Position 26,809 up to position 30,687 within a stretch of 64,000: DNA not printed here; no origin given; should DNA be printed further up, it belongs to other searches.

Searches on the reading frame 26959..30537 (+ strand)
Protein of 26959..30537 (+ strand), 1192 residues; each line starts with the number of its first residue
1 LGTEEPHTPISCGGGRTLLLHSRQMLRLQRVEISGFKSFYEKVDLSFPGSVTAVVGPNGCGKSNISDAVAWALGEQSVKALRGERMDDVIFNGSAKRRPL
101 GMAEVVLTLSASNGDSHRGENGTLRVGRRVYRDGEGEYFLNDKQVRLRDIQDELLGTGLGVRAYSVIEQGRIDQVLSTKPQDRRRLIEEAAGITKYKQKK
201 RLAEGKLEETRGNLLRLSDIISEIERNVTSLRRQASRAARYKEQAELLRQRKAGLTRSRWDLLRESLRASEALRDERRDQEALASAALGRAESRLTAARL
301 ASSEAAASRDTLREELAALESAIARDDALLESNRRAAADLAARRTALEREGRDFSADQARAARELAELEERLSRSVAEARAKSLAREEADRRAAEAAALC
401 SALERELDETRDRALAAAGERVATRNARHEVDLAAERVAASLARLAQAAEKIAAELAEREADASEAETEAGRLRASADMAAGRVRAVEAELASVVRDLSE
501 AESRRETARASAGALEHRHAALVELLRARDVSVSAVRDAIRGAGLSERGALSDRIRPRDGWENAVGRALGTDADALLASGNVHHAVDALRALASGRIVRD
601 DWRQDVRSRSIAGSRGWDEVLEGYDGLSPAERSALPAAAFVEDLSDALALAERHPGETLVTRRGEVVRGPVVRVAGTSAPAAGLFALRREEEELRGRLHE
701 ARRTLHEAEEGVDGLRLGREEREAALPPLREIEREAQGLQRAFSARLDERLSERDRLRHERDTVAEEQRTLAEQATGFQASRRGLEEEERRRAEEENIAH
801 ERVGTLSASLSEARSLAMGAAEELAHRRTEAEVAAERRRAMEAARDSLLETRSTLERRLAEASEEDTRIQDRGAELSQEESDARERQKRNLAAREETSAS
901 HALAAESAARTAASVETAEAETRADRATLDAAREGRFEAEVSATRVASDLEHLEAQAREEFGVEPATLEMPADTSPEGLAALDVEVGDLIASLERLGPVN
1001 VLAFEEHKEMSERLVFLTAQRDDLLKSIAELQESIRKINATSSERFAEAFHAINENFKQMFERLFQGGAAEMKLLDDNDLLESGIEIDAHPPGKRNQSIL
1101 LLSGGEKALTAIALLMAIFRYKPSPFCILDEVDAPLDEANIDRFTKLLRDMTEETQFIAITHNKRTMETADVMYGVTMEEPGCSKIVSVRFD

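Call 6: search_protein_families(library=pfam, proteins=[window:26959-30537:+], max_evalue=0.01)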
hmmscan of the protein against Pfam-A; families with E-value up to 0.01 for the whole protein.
window:26959-30537:+ (1192 aa): 6 families
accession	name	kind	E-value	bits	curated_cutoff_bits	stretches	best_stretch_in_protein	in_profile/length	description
PF02463.25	SMC_N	-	4.3e-65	219.7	40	1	28-1184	2-219/220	RecF/RecN/SMC N terminal domain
PF13476.12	AAA_23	-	2.3e-14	54.9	27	1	30-244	1-189/201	AAA domain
PF13304.12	AAA_21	-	5.3e-11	43.6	27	2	1053-1163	174-299/304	AAA domain, putative AbiEii toxin, Type IV TA system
PF13175.12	AAA_15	-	1.6e-07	31.7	32.1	1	28-74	3-48/374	AAA ATPase domain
PF00005.33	ABC_tran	-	0.00027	22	25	0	48-71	10-33/137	ABC transporter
PF13555.12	AAA_29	-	0.0018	18.4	27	1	28-73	1-46/61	P-loop containing region of AAA domain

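Call 7: search_protein_families(library=ncbifam, proteins=[window:26959-30537:+], max_evalue=0.01)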
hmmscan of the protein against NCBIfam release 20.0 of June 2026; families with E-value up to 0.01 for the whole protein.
window:26959-30537:+ (1192 aa): 36 families (the best 25 are shown)
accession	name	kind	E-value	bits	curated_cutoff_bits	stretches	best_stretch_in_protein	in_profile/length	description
TIGR02168.1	SMC_prok_B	equivalog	7.8e-268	891.7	567.35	1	27-1190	1-1180/1181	chromosome segregation protein SMC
TIGR02169.1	SMC_prok_A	equivalog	1.8e-120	403.5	729.4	2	29-539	3-506/1165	chromosome segregation protein SMC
NF002244.0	PRK01156.1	equivalog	1.9e-11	42.8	847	2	29-200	4-168/895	DNA double-strand break repair ATPase Rad50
NF041034.1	Rad50_Sulf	equivalog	1.2e-10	40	1000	1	27-95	2-65/872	DNA double-strand break repair ATPase Rad50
NF002572.0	PRK02224.1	equivalog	1.4e-10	40.2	1087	2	26-187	1-155/888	DNA double-strand break repair ATPase Rad50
NF045487.1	ASRP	equivalog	2e-08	33.4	300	1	1017-1157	444-585/593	archaea-specific SMC-related protein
NF045780.1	TrlF_fam_ATP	equivalog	2.4e-08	33.2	350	1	33-409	295-669/944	TrlF family AAA-like ATPase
TIGR01978.1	sufC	equivalog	2.7e-08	33.5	212.8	1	1102-1169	145-209/243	Fe-S cluster assembly ATPase SufC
TIGR03608.1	L_ocin_972_ABC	subfamily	4.2e-08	32.9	254.85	1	1094-1172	127-202/206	putative bacteriocin export ABC transporter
NF010068.0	PRK13548.1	equivalog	1.4e-07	30.9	261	1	25-98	5-81/261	heme ABC transporter ATP-binding protein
TIGR04520.1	ECF_ATPase_1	equivalog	1.5e-07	31.2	315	1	1096-1173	131-206/269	energy-coupling factor transporter ATPase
NF007134.0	PRK09580.1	equivalog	1.7e-07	31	400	1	1071-1169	114-210/248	Fe-S cluster assembly ATPase SufC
TIGR01166.1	cbiO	subfamily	5.1e-07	29.3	211.8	1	1095-1162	121-185/190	cobalt ABC transporter, ATP-binding protein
NF007601.2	PRK10247.1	equivalog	5.7e-07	29.2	292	1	1096-1171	126-199/204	iron efflux ABC transporter ATP-binding subunit FetA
NF040873.1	AztA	equivalog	1.2e-06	28.2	220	1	42-73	10-42/191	zinc ABC transporter ATP-binding protein AztA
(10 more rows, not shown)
